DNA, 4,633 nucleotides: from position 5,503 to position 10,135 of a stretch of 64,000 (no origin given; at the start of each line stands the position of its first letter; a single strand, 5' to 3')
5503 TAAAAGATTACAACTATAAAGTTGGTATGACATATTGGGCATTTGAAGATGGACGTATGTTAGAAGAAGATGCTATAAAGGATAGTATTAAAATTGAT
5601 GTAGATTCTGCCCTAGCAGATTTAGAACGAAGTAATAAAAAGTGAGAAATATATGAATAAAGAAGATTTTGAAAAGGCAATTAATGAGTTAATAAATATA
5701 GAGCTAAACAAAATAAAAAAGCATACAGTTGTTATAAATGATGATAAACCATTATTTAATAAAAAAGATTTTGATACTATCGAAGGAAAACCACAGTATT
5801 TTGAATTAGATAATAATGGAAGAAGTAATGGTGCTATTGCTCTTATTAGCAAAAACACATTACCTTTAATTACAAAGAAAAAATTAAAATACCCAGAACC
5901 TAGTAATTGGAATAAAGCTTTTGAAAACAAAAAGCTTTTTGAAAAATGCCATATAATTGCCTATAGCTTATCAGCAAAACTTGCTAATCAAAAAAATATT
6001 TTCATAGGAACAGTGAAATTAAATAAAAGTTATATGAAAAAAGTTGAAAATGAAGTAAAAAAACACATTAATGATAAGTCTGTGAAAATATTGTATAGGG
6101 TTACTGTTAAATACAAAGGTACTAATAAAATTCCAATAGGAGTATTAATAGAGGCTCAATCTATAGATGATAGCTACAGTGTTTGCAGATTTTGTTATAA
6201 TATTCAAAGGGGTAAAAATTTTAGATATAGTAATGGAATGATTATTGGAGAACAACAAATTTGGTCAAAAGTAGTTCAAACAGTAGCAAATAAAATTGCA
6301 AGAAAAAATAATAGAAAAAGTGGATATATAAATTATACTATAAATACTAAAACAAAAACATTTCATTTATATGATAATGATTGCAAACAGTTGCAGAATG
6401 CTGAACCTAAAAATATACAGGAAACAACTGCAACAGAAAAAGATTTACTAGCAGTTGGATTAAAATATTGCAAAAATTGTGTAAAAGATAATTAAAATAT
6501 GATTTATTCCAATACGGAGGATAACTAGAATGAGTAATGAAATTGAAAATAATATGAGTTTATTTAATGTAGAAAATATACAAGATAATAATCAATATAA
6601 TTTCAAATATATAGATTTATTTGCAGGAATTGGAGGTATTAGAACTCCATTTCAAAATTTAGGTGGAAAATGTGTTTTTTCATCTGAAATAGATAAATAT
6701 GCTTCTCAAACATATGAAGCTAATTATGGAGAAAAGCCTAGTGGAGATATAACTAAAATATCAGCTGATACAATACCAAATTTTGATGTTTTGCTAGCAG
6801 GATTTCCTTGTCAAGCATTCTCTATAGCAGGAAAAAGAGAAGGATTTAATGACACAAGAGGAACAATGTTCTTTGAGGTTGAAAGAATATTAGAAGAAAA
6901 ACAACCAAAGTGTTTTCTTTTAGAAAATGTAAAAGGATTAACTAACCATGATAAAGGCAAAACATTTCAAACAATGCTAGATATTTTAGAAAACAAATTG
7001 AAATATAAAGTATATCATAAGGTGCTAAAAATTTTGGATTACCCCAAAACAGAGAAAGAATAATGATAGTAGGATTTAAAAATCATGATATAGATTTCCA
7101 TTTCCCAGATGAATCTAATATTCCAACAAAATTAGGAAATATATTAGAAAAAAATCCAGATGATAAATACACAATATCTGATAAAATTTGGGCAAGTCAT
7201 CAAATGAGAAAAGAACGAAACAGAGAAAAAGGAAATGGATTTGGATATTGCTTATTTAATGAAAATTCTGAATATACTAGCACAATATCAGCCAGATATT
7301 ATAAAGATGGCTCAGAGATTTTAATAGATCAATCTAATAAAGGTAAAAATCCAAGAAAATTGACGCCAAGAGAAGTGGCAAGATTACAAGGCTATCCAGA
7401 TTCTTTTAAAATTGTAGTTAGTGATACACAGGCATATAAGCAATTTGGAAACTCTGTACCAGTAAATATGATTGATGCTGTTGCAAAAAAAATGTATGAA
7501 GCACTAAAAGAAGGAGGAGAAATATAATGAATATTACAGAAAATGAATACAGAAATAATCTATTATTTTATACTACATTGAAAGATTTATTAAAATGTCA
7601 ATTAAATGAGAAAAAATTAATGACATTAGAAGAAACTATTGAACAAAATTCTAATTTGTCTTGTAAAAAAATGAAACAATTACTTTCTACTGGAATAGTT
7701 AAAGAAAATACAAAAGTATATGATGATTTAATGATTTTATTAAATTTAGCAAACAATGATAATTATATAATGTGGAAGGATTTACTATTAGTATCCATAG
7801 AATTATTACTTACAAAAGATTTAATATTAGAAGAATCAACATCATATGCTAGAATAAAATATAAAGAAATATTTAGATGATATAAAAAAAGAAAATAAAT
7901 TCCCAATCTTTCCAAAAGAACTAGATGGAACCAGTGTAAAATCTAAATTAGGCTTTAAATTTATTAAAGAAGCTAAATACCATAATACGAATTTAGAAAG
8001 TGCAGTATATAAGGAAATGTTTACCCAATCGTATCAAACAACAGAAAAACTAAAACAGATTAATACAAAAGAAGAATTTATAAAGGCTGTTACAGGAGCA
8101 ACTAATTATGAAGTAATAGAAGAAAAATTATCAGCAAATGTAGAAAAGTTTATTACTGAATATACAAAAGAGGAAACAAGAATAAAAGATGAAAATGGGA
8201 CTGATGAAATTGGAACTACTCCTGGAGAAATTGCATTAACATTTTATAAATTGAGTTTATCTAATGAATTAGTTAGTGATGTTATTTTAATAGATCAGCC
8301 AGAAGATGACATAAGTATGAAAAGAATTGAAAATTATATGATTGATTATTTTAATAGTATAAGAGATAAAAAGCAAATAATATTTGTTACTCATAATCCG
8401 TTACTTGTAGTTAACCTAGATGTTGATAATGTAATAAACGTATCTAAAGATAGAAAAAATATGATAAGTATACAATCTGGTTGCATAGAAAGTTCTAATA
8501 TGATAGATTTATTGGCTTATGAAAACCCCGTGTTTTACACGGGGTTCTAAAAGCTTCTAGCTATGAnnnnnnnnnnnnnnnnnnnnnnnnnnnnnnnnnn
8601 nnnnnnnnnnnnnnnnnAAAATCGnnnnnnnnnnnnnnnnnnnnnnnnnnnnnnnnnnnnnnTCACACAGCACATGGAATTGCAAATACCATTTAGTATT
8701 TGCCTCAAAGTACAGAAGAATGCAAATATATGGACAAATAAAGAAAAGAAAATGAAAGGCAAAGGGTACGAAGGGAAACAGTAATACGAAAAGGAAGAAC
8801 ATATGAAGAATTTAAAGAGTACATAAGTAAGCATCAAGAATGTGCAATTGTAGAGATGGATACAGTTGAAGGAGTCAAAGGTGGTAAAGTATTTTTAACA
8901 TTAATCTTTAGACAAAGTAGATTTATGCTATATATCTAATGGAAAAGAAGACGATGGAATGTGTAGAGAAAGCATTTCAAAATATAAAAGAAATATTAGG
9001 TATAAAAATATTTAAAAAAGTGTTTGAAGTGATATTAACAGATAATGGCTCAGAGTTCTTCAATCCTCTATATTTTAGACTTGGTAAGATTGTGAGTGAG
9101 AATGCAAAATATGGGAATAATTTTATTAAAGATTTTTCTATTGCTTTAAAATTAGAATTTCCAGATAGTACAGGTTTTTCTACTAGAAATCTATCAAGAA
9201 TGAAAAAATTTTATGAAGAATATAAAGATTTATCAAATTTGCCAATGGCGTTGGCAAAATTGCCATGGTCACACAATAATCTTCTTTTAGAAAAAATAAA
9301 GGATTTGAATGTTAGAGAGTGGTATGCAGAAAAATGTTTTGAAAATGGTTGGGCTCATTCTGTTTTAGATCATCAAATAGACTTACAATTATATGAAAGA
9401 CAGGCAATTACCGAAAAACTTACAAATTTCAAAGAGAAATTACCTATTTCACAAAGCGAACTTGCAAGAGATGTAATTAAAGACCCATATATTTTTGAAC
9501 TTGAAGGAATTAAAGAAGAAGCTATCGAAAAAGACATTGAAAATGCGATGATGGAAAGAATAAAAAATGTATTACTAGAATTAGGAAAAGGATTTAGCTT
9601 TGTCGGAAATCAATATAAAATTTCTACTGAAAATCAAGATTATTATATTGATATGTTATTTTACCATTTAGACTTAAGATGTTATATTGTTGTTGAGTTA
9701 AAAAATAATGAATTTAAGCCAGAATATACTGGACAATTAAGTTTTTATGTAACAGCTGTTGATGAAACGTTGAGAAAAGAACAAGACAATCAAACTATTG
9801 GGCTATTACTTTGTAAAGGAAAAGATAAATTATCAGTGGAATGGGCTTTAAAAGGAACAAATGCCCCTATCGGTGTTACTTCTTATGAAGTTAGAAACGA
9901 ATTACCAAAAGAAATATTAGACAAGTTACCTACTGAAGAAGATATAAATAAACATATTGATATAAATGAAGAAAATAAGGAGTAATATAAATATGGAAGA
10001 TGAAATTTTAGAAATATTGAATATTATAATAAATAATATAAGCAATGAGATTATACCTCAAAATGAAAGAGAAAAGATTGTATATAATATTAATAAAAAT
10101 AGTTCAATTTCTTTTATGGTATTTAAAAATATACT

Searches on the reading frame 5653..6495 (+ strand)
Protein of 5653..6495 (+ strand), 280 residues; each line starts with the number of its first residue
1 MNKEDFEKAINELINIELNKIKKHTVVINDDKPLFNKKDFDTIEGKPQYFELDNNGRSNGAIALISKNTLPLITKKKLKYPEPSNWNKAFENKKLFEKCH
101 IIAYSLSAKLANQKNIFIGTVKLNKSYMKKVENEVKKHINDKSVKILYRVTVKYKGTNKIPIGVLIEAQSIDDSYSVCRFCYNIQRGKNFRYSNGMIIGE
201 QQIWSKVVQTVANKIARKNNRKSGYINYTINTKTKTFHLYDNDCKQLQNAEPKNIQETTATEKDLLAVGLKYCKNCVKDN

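Call 43: search_protein_families(library=pfam, proteins=[window:5653-6495:+], max_evalue=0.001)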
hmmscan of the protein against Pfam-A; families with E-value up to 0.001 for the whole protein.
window:5653-6495:+ (280 aa): 1 family
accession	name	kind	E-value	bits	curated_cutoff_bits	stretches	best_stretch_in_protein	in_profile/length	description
PF13930.12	Endonuclea_NS_2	-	1.7e-16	61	27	1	43-170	7-130/132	DNA/RNA non-specific endonuclease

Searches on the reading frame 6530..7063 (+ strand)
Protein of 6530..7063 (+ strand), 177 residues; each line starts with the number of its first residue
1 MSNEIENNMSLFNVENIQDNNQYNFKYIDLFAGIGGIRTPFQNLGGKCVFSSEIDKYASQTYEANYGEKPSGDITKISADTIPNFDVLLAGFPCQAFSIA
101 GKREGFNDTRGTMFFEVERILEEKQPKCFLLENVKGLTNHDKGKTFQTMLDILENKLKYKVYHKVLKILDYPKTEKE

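Call 43: search_protein_families(library=pfam, proteins=[window:6530-7063:+], max_evalue=0.001)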
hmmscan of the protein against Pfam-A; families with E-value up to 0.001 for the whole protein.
window:6530-7063:+ (177 aa): 1 family
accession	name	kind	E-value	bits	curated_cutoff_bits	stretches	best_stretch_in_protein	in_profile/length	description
PF00145.23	DNA_methylase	-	1.1e-61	209.6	22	1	25-171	1-147/324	C-5 cytosine-specific DNA methylase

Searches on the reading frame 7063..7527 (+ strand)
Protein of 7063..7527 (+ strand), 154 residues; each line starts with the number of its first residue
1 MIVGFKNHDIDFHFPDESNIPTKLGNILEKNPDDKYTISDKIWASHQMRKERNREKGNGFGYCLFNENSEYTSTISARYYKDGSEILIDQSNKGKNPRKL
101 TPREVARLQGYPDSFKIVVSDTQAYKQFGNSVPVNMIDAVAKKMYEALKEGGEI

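Call 43: search_protein_families(library=pfam, proteins=[window:7063-7527:+], max_evalue=0.001)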
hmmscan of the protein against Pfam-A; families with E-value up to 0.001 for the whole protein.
window:7063-7527:+ (154 aa): 1 family
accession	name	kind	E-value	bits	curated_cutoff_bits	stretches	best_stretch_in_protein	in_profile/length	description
PF00145.23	DNA_methylase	-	3.5e-32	112.6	22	1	2-145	158-323/324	C-5 cytosine-specific DNA methylase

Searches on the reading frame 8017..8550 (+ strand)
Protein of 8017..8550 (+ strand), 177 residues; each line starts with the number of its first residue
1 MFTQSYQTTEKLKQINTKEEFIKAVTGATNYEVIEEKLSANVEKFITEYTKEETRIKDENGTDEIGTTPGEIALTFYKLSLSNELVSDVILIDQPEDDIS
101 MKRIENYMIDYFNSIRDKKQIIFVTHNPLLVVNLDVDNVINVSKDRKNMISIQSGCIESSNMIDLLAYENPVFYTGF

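Call 43: search_protein_families(library=pfam, proteins=[window:8017-8550:+], max_evalue=0.001)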
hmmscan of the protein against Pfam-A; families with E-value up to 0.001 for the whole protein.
window:8017-8550:+ (177 aa): 1 family
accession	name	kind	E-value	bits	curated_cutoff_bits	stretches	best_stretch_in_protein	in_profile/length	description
PF13304.12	AAA_21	-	0.00097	19.7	27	0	82-131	254-303/304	AAA domain, putative AbiEii toxin, Type IV TA system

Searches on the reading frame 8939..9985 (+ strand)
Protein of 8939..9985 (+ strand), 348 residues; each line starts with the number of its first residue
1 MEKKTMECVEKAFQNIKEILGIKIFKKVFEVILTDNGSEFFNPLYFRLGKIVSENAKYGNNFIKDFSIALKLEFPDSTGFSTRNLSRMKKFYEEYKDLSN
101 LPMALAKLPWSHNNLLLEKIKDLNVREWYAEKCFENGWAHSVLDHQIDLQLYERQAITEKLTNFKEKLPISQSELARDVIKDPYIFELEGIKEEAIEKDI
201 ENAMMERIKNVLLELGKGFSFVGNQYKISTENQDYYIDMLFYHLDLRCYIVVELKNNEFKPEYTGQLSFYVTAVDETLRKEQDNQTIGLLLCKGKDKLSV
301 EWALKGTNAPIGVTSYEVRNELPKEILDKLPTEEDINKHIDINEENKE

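Call 43: search_protein_families(library=pfam, proteins=[window:8939-9985:+], max_evalue=0.001)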
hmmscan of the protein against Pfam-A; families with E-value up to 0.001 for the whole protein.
window:8939-9985:+ (348 aa): 2 families
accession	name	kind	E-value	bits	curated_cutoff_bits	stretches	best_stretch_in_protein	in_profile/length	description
PF06250.17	YhcG_C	-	1.8e-60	203.8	32.5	1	178-331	2-157/157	YhcG PDDEXK nuclease domain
PF17761.7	DUF1016_N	-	2.7e-32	112.2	32.8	1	44-154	24-137/137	DUF1016 N-terminal domain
